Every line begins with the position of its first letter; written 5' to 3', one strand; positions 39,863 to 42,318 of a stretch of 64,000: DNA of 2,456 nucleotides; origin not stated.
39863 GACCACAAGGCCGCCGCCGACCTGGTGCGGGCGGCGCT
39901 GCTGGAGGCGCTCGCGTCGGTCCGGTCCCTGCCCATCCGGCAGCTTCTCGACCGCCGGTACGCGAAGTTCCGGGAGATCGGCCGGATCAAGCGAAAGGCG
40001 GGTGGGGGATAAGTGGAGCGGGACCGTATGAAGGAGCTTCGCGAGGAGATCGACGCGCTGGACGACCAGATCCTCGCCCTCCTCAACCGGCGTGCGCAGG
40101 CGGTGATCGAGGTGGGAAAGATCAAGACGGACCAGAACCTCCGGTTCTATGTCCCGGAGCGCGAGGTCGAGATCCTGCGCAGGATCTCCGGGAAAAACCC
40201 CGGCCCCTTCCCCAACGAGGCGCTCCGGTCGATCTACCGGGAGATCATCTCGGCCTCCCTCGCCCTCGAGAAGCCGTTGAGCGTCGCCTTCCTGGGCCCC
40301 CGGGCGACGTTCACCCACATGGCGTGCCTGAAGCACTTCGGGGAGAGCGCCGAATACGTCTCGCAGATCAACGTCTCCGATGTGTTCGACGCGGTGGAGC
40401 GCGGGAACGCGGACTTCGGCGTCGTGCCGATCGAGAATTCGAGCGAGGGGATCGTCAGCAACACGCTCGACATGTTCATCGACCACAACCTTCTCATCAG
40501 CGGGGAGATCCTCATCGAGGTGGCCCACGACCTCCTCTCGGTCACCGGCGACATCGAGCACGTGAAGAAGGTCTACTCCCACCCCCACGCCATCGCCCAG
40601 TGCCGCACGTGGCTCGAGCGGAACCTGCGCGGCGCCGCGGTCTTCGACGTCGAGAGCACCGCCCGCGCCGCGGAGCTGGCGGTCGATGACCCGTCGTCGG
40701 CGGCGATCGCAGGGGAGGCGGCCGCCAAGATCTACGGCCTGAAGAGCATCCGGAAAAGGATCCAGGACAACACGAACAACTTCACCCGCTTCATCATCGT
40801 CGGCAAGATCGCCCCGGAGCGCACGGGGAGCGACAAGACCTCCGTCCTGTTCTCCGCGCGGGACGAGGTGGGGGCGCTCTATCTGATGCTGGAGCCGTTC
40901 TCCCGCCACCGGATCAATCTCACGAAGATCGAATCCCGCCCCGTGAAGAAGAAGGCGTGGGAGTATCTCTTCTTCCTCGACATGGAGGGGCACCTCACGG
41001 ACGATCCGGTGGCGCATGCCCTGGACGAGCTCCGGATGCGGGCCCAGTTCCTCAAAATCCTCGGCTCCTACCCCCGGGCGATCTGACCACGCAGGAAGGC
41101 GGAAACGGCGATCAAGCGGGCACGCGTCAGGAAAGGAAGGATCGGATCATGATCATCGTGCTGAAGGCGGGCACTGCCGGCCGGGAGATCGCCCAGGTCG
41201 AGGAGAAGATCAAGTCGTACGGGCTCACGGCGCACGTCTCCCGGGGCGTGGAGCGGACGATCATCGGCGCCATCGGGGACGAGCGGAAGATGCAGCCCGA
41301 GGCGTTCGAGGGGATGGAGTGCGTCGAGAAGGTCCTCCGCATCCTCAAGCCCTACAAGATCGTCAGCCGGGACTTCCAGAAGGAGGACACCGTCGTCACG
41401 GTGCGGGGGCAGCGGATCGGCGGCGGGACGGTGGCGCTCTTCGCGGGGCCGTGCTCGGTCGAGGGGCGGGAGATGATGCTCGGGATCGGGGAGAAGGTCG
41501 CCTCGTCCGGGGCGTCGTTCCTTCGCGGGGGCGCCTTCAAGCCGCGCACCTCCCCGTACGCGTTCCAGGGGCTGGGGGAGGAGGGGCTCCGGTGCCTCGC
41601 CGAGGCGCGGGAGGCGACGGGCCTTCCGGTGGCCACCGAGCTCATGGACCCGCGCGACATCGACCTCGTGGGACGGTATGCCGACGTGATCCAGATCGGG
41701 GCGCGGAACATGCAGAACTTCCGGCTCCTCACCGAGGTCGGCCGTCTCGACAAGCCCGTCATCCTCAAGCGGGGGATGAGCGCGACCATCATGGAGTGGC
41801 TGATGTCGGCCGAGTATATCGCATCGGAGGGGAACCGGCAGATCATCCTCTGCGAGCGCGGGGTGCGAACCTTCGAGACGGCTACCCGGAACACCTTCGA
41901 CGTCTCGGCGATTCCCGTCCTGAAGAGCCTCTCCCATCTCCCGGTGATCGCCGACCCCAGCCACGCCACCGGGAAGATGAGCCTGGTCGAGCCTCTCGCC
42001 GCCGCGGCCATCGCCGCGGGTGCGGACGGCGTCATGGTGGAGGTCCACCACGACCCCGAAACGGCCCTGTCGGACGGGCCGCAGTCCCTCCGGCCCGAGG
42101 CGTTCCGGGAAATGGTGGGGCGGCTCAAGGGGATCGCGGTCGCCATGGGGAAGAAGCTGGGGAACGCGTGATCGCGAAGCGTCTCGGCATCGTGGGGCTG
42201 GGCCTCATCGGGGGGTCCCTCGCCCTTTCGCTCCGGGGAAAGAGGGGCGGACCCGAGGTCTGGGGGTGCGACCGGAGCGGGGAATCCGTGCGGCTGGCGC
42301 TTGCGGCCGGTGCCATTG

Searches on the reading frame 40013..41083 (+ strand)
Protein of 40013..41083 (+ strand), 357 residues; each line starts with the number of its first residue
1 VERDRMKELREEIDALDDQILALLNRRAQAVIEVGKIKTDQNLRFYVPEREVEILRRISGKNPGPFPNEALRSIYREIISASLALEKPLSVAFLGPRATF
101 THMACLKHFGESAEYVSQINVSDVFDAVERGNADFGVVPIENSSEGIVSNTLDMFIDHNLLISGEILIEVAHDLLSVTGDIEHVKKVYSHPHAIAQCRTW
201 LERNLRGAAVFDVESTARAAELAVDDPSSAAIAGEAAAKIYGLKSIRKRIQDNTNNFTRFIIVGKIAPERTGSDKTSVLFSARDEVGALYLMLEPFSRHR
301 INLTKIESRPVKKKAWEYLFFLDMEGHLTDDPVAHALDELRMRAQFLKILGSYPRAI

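Call 37: search_protein_families(library=pfam, proteins=[window:40013-41083:+], max_evalue=0.0001)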
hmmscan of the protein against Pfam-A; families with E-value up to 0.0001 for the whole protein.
window:40013-41083:+ (357 aa): 3 families
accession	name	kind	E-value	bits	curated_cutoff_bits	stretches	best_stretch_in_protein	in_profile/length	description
PF00800.23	PDT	-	1e-62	211.6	25.2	1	91-265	1-178/181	Prephenate dehydratase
PF01817.26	CM_2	-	1.4e-24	86.5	27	1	9-87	1-80/80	Chorismate mutase type II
PF01842.31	ACT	-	4.4e-07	30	27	1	276-339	1-63/66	ACT domain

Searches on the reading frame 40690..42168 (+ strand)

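Call 37: search_protein_families(library=pfam, proteins=[window:40690-42168:+], max_evalue=0.0001)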
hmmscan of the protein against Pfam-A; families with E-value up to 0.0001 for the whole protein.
window:40690-42168:+ (493 aa): 3 families
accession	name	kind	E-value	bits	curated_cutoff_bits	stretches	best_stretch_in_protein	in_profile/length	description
PF00793.26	DAHP_synth_1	-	4.3e-80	268.9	25.5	1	240-474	9-256/270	DAHP synthetase I family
PF18152.6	DAHP_snth_FXD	-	7.4e-25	87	27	1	154-220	1-67/67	DAHP synthase ferredoxin-like domain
PF03102.20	NeuB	-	6.7e-11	42.5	22.1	1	295-489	53-239/241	NeuB family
